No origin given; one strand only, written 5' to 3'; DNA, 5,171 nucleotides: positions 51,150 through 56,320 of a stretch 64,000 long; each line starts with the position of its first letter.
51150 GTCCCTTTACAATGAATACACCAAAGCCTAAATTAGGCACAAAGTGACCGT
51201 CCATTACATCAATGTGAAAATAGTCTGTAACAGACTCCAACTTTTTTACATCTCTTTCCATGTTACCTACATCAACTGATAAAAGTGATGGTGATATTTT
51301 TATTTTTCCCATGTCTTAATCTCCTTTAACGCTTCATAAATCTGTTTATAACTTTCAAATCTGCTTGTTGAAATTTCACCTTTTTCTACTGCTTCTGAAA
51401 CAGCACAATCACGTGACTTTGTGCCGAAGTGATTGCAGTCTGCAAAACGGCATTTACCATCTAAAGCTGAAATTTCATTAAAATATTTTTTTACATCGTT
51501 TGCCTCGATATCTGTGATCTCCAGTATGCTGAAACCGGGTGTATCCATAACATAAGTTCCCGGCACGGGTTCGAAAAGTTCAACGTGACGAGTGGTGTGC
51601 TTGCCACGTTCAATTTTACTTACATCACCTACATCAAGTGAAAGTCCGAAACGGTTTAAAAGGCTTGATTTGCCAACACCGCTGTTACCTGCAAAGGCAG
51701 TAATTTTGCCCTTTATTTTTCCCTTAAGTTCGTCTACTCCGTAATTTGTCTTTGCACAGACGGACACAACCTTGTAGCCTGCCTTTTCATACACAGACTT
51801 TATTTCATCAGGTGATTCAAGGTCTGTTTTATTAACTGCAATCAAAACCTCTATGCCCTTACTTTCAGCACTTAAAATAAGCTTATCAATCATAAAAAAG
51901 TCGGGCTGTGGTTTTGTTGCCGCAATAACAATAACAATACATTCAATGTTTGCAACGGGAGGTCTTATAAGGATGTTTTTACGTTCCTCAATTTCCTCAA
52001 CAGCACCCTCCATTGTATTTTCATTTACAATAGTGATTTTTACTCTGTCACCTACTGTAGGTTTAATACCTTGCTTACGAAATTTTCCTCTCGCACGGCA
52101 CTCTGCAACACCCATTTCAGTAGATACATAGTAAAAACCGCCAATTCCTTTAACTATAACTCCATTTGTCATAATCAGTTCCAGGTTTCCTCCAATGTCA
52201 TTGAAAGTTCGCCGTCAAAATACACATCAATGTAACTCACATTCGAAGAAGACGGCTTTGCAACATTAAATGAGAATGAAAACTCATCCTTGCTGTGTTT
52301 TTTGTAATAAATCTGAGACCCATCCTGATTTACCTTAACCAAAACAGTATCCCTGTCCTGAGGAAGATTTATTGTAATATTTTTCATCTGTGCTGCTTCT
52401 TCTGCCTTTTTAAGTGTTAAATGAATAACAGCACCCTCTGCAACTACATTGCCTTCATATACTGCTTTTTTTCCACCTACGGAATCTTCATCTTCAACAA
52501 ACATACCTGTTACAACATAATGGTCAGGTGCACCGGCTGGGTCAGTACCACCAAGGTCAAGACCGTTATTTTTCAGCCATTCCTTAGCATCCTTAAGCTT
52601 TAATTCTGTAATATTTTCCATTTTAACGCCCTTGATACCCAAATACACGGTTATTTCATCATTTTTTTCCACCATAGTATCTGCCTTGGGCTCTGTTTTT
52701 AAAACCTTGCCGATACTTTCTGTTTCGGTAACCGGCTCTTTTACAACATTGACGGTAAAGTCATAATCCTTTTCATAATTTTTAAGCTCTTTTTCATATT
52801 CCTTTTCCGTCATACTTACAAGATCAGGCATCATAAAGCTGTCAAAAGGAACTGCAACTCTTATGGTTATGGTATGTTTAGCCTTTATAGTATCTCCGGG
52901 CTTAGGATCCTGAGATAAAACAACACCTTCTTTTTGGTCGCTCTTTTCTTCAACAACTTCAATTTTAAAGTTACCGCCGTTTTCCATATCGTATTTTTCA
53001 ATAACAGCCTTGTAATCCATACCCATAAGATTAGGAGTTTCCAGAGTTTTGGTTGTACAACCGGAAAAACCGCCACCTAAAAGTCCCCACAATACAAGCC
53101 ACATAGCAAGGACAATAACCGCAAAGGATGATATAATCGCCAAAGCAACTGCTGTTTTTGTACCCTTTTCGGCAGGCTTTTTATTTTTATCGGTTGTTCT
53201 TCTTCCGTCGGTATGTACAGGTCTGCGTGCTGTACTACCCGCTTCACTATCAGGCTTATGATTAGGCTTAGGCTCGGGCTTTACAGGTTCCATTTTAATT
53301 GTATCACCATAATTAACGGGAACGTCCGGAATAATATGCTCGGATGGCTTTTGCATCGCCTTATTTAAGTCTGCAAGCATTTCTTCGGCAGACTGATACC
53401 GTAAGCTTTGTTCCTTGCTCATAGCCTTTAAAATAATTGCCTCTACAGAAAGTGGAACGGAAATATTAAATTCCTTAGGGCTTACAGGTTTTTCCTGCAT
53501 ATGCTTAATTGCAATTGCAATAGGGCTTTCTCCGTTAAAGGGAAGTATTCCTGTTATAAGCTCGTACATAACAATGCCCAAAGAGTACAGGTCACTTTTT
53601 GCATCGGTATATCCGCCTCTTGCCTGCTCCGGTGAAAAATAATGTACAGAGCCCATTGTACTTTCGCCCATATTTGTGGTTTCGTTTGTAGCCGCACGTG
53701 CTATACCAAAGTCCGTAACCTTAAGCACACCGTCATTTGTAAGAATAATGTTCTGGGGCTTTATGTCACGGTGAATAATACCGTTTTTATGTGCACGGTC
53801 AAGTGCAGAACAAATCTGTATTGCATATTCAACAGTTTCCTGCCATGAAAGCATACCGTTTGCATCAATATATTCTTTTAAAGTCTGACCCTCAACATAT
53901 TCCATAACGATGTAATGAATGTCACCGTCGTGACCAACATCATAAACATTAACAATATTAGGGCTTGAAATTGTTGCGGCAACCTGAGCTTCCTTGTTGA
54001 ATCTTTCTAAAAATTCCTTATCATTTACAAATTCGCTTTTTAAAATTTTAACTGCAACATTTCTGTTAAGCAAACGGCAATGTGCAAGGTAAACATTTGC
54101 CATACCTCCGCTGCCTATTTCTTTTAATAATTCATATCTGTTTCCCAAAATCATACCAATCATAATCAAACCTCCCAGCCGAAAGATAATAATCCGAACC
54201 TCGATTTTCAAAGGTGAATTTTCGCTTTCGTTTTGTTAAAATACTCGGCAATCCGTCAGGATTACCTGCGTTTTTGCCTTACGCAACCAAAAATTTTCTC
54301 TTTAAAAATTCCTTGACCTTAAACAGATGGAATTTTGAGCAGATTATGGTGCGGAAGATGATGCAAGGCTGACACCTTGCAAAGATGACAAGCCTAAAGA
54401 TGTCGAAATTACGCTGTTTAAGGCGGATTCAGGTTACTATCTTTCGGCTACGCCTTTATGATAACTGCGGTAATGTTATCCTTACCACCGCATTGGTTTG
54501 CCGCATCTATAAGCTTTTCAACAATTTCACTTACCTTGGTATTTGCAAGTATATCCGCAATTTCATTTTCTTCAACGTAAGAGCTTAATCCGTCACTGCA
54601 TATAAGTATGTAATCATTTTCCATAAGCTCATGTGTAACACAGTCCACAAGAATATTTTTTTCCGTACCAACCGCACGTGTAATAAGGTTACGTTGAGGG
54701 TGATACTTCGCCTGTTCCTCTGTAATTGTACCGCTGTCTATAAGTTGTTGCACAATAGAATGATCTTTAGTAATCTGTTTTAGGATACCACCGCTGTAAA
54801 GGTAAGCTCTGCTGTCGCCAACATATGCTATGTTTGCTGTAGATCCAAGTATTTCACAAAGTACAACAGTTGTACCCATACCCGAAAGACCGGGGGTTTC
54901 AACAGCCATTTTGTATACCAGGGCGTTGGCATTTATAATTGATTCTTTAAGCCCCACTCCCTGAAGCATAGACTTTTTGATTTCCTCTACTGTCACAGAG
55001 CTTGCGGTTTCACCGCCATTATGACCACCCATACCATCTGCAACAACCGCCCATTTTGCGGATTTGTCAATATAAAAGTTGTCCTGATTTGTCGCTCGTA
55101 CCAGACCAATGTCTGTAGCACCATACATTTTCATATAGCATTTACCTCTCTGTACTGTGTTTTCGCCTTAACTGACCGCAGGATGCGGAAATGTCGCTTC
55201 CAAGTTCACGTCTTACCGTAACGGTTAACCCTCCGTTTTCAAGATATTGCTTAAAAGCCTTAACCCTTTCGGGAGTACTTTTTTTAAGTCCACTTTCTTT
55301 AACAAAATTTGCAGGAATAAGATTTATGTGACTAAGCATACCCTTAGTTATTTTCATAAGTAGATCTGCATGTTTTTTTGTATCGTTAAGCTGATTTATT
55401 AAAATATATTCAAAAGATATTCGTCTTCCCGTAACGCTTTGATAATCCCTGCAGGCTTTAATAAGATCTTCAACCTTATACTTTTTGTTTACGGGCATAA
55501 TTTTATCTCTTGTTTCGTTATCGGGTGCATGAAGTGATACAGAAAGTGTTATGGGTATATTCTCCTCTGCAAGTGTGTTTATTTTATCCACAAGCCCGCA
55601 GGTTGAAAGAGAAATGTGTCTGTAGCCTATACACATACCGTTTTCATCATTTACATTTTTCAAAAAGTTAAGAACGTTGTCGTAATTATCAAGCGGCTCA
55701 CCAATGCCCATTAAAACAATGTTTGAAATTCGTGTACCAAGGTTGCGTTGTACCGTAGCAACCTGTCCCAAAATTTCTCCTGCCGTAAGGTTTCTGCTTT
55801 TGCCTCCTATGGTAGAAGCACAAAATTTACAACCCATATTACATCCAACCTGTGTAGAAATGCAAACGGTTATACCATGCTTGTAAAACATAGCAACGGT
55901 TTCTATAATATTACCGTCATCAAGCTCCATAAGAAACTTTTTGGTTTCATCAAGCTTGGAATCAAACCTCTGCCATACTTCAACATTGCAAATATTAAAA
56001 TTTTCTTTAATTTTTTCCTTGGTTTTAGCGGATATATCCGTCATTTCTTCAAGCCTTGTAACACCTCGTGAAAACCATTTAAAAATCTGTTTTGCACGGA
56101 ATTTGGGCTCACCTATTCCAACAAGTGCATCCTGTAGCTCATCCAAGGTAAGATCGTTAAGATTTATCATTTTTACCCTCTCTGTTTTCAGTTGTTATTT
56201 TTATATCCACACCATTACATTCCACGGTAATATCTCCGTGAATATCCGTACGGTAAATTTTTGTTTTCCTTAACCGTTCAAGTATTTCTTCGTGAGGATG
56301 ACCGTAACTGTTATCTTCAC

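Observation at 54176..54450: Second copy of the same element inside the stp-pknB (PP2C phosphatase / PASTA kinase) operon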

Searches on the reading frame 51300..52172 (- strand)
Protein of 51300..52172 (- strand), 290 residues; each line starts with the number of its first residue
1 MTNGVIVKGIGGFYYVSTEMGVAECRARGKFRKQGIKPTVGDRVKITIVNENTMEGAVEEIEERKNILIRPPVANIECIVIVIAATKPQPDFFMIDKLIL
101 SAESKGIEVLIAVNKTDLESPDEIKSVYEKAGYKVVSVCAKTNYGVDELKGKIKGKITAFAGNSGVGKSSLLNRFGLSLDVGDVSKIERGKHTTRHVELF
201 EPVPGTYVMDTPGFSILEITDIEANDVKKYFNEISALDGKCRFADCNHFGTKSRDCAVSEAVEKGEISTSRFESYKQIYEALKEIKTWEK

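Call 11: search_protein_families(library=pfam, proteins=[window:51300-52172:-])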
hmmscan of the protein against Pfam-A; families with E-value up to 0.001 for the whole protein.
window:51300-52172:- (290 aa): 5 families
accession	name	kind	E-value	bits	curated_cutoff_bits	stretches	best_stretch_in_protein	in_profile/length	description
PF03193.22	RsgA_GTPase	-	1.5e-45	155.6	30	1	61-219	1-173/174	RsgA GTPase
PF16745.11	RsgA_N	-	3.6e-20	71.9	27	1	3-52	1-50/54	RsgA N-terminal domain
PF01926.29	MMR_HSR1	-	2.8e-07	31.1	21.9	1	159-245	3-84/113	50S ribosome-binding GTPase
PF02421.24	FeoB_N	-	5.3e-06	26.5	27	0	75-153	78-156/156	Ferrous iron transport protein B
PF16897.10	MMR_HSR1_Xtn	-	1.5e-05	25.3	35.2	1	101-153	50-100/106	C-terminal region of MMR_HSR1 domain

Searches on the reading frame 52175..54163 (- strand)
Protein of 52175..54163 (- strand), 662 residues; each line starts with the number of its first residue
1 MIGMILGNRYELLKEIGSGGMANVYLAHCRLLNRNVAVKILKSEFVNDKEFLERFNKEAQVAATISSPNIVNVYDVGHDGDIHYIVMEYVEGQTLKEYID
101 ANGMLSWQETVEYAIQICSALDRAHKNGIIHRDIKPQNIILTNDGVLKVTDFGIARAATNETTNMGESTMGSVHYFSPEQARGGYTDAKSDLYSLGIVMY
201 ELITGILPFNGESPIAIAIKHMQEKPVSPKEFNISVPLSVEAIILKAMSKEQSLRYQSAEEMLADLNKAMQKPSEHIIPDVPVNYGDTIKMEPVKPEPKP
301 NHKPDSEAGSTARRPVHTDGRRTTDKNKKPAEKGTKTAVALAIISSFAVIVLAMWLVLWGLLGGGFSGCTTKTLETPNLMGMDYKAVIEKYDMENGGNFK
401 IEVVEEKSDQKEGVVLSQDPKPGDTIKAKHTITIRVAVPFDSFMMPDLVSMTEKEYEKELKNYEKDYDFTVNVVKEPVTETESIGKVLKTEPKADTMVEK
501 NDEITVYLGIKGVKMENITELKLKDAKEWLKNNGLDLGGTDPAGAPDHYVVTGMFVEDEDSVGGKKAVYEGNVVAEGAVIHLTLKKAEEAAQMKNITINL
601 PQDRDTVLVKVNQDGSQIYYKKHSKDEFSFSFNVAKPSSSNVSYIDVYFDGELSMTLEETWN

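Call 11: search_protein_families(library=pfam, proteins=[window:52175-54163:-])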
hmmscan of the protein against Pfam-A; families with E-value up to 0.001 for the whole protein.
window:52175-54163:- (662 aa): 5 families
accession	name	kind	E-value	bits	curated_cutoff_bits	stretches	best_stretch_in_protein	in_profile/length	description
PF00069.31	Pkinase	-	1.4e-54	185.7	31.7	1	10-257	1-253/263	Protein kinase domain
PF07714.23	PK_Tyr_Ser-Thr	-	7e-41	140.7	23.1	1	11-256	2-249/258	Protein tyrosine and serine/threonine kinase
PF03793.24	PASTA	-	8.1e-25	87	23.2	2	445-509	3-63/64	PASTA domain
PF03109.22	ABC1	-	2.5e-07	30.5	22.9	1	83-163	143-222/244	ABC1 atypical kinase-like domain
PF01636.29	APH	-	5.3e-05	23.5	23.2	0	111-155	150-197/239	Phosphotransferase enzyme family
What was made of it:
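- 54161..54175 (-): pknB Shine-Dalgarno GGAGG (54171-54175), a 7-nt spacer and the ATG start (54161-54163). This stretch lies immediately 3' of the element. The 662-aa product from the ATG carries Pkinase and PASTA domains (call 11).
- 52175..54163 (-): pknB/prkC (Ser/Thr kinase with PASTA domains, 662 aa), intact. call 11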

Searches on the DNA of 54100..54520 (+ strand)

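Call 3: search_dna_similar(query=window:54150-54480:+, collection=phages, mode=distant)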
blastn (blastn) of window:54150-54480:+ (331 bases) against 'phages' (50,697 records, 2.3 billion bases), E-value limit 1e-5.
No match.

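Call 8: search_rna_families(source=window, start=54100, end=54520, threshold=evalue, max_evalue=10)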
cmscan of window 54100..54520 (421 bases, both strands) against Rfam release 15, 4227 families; matches with E-value up to 10: 3.
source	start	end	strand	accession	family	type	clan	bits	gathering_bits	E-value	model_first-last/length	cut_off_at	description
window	54104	54160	+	RF02143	HYMAI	Gene; lncRNA;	-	15.1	80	0.8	186-241/241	no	Hydatidiform mole associated and imprinted conserved region 1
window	54423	54455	+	RF01613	ceN109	Gene; snRNA; snoRNA; CD-box;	-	13.5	52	4.6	1-67/67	no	Nematode snoRNA ceN109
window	54303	54374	+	RF00571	SNORD65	Gene; snRNA; snoRNA; CD-box;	CL00057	13.1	41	3.5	1-73/73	no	Small nucleolar RNA SNORD65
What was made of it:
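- On Any curated RNA family (Rfam 15): In 54100-54520 only chance-level hits appeared (E 0.8-4.6) to eukaryotic snoRNA/lncRNA models (call 8).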

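Call 53: search_dna_similar(query=window:54176-54450:-, collection=plasmids, mode=distant)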
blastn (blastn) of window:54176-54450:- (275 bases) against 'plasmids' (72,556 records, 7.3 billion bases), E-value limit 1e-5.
No match.
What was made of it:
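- Tried and rejected: There was no match at blastn sensitivity (calls 3, 53).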

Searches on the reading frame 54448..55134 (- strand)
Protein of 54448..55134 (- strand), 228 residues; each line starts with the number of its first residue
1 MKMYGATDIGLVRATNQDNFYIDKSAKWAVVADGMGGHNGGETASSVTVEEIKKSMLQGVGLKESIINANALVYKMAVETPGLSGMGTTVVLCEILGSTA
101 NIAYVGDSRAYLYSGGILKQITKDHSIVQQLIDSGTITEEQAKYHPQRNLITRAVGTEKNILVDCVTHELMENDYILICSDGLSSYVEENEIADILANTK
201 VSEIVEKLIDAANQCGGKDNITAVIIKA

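Call 11: search_protein_families(library=pfam, proteins=[window:54448-55134:-])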
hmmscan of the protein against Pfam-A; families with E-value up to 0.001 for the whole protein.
window:54448-55134:- (228 aa): 3 families
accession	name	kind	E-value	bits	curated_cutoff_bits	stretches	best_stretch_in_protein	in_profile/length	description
PF00481.26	PP2C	-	3.3e-10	40.5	20.3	1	30-127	38-142/255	Protein phosphatase 2C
PF13672.11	PP2C_2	-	2.8e-09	37.3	24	1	14-220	10-203/209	Protein phosphatase 2C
PF07228.17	SpoIIE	-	5.6e-06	26.9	25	1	28-227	6-190/192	Stage II sporulation protein E (SpoIIE)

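Call 13: find_encoding_contigs(protein=window:54448-55134:-, flank=3000, max_places=10)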
Protein window:54448-55134:- (228 aa): 1 contig read that carries it; 1 place shown.
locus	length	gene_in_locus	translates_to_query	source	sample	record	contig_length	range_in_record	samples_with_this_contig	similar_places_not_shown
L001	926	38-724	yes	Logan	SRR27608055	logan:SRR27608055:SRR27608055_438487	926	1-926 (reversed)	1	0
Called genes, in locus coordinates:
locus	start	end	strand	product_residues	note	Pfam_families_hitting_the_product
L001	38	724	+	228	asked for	PF00481:PP2C (weak), PF13672:PP2C_2, PF07228:SpoIIE (faint)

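Call 35: find_related_loci(query=window:54448-55134:-, collection=metagenome_contigs, flank=2500)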
Query window:54448-55134:- (228 aa) in metagenome_contigs; peptide patterns used: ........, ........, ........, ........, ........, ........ (x = any residue, [..] = any of these).
254 stretches matched a pattern; 20 encode a relative of the query (tblastn E <= 1e-3); 20 distinct loci.
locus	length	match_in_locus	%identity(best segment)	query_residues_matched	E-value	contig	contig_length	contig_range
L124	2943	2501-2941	88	1-147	9e-87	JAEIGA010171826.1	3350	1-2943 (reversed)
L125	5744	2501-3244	40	1-227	1e-55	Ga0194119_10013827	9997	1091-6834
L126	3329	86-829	40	1-227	1e-55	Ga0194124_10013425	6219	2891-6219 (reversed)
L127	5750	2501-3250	37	1-227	7e-49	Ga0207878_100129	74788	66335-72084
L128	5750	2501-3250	37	1-227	2e-48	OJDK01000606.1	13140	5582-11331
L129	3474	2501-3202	38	2-226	1e-47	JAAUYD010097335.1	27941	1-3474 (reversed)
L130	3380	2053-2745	39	5-226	9e-47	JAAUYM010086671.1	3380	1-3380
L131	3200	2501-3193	39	5-226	2e-46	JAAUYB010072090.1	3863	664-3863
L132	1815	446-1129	39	1-226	3e-47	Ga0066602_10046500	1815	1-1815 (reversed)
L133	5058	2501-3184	36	6-227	2e-44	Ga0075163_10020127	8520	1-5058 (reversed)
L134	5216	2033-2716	36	6-227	2e-44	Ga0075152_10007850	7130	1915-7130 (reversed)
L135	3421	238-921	36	6-227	2e-44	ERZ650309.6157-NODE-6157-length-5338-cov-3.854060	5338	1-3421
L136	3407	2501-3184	35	6-227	3e-43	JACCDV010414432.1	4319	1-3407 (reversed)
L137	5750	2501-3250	37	1-227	7e-49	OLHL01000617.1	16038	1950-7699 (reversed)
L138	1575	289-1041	37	6-228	7e-37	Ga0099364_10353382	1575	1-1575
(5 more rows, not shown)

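Call 36: find_homologous_proteins(query=window:54448-55134:-, max_evalue=1e-40)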
Query window:54448-55134:- (228 aa): 3575 proteins with E <= 1e-40 among 8000 candidates; the best 120 are listed.
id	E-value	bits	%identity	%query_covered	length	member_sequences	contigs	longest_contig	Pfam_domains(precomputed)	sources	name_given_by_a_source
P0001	4.1e-141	486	99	100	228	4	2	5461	PF13672.12,PF00481.27,PF07228.18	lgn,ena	-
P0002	2.7e-126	437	89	100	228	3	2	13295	PF13672.12,PF00481.27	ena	-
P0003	1.4e-124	432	88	100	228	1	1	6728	PF13672.12,PF00481.27,PF07228.18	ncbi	-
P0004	3.0e-118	411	85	100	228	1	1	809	PF13672.12,PF00481.27,PF07228.18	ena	-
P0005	1.4e-117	409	85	100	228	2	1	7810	PF13672.12,PF00481.27,PF07228.18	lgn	-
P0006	7.8e-117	406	84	100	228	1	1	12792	PF13672.12,PF00481.27,PF07228.18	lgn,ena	-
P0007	4.2e-116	404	83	100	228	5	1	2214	PF13672.12,PF00481.27,PF07228.18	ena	-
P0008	2.1e-115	402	83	100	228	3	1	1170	PF13672.12,PF00481.27,PF07228.18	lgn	-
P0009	2.5e-115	401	82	100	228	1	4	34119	PF13672.12,PF00481.27,PF07228.18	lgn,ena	-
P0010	3.9e-115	401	83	100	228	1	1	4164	PF13672.12,PF00481.27,PF07228.18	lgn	-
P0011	4.6e-115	400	83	100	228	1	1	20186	PF13672.12,PF00481.27,PF07228.18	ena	-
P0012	1.3e-113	396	82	100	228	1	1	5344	PF13672.12,PF00481.27,PF07228.18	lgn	-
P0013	3.2e-113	394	82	100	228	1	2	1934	PF13672.12,PF00481.27,PF07228.18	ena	-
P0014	4.7e-113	394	79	100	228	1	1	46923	PF13672.12,PF00481.27,PF07228.18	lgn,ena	-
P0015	5.0e-113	394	82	100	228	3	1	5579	PF13672.12,PF00481.27,PF07228.18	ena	-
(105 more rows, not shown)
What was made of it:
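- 54448..55134 (-): stp (PP2C Ser/Thr phosphatase, 228 aa), intact. call 11; homologues named Stp1/IreP (call 36)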

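Call 37: find_encoding_contigs(protein=P0001, flank=1500, max_places=4)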
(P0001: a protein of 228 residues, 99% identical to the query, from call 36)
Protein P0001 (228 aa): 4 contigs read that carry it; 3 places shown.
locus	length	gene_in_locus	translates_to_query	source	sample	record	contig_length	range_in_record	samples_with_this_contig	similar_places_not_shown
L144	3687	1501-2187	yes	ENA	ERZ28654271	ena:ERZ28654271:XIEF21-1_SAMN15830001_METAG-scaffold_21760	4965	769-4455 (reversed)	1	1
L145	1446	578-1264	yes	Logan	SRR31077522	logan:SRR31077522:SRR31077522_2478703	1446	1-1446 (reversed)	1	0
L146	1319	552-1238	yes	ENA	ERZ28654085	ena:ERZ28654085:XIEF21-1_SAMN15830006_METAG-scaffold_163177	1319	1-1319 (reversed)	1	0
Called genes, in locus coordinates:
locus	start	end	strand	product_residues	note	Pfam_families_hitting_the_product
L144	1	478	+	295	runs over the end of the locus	PF00753:Lactamase_B, PF12706:Lactamase_B_2 (weak)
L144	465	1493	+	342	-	PF21016:RlmN_N, PF04055:Radical_SAM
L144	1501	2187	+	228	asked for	PF00481:PP2C (weak), PF13672:PP2C_2, PF07228:SpoIIE (faint)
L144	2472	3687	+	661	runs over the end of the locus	?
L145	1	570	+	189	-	?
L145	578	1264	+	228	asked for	PF00481:PP2C (weak), PF13672:PP2C_2, PF07228:SpoIIE (faint)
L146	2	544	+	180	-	?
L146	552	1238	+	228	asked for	PF00481:PP2C (weak), PF13672:PP2C_2, PF07228:SpoIIE (faint)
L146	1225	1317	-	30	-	?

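Call 38: find_encoding_contigs(protein=P0002, flank=1500, max_places=4)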
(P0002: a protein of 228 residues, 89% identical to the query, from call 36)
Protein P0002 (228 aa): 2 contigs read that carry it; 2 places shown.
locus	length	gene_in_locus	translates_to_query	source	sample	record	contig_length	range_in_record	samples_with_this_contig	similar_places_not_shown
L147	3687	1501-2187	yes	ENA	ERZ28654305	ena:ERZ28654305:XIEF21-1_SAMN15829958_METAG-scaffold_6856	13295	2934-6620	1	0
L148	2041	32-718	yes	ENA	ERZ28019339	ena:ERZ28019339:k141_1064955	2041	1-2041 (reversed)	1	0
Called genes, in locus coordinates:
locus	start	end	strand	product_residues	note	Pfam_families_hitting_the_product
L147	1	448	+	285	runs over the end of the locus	PF00753:Lactamase_B, PF23023:Anti-Pycsar_Apyc1 (faint), PF12706:Lactamase_B_2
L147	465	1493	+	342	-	PF21016:RlmN_N, PF04055:Radical_SAM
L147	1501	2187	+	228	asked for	PF00481:PP2C (weak), PF13672:PP2C_2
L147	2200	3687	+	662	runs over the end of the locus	PF00069:Pkinase, PF07714:PK_Tyr_Ser-Thr, PF03109:ABC1 (weak), PF03793:PASTA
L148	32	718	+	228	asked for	PF00481:PP2C (weak), PF13672:PP2C_2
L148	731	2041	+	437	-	?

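Call 39: find_encoding_contigs(protein=P0003, flank=1500, max_places=4)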
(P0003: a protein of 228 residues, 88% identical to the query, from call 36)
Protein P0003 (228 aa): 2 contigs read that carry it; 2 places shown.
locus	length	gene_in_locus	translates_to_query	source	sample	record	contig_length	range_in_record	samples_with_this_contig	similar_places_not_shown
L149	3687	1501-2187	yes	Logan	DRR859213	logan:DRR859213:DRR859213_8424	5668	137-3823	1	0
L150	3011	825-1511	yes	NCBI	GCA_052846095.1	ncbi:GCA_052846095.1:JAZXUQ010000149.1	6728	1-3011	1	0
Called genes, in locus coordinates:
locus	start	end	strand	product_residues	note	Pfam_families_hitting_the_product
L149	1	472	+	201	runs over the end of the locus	?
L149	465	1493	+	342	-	PF21016:RlmN_N, PF04055:Radical_SAM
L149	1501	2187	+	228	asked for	PF00481:PP2C (weak), PF13672:PP2C_2, PF07228:SpoIIE (faint)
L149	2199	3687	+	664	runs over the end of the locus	PF00069:Pkinase, PF07714:PK_Tyr_Ser-Thr, PF03109:ABC1 (weak), PF03793:PASTA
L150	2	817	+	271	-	?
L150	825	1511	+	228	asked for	PF00481:PP2C (weak), PF13672:PP2C_2, PF07228:SpoIIE (faint)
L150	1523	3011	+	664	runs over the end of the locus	PF00069:Pkinase, PF07714:PK_Tyr_Ser-Thr, PF03109:ABC1 (weak), PF03793:PASTA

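Call 40: find_encoding_contigs(protein=P0006, flank=1500, max_places=4)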
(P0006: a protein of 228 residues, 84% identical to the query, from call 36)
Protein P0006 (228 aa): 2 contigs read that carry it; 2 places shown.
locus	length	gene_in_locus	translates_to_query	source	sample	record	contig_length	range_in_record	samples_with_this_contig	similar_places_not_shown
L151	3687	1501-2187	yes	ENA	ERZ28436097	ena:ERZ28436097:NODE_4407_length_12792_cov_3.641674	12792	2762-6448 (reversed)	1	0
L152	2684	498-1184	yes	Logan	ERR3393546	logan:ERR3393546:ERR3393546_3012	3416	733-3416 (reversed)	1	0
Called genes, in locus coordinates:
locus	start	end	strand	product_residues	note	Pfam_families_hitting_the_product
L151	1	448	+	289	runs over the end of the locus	PF00753:Lactamase_B, PF12706:Lactamase_B_2 (weak)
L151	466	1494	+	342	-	PF21016:RlmN_N, PF04055:Radical_SAM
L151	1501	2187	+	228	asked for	PF00481:PP2C, PF13672:PP2C_2, PF07228:SpoIIE (faint)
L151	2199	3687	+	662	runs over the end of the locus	PF00069:Pkinase, PF07714:PK_Tyr_Ser-Thr, PF03109:ABC1 (weak), PF03793:PASTA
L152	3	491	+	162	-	?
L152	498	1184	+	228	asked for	PF00481:PP2C, PF13672:PP2C_2, PF07228:SpoIIE (faint)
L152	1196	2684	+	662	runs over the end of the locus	PF00069:Pkinase, PF07714:PK_Tyr_Ser-Thr, PF03109:ABC1 (weak), PF03793:PASTA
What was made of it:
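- Tried and rejected: Junctions were obtained instead through find_homologous_proteins plus find_encoding_contigs (calls 36-40).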

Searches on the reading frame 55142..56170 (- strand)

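Call 11: search_protein_families(library=pfam, proteins=[window:55142-56170:-])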
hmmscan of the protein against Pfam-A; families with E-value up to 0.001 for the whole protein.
window:55142-56170:- (342 aa): 2 families
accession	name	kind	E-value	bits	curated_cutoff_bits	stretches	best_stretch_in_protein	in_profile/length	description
PF04055.27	Radical_SAM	-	3.6e-17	63.5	29.5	1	104-264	1-157/166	Radical SAM superfamily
PF21016.3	RlmN_N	-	7.2e-15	54.9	24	1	2-60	1-60/60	Ribosomal RNA large subunit methyltransferase N-terminal domain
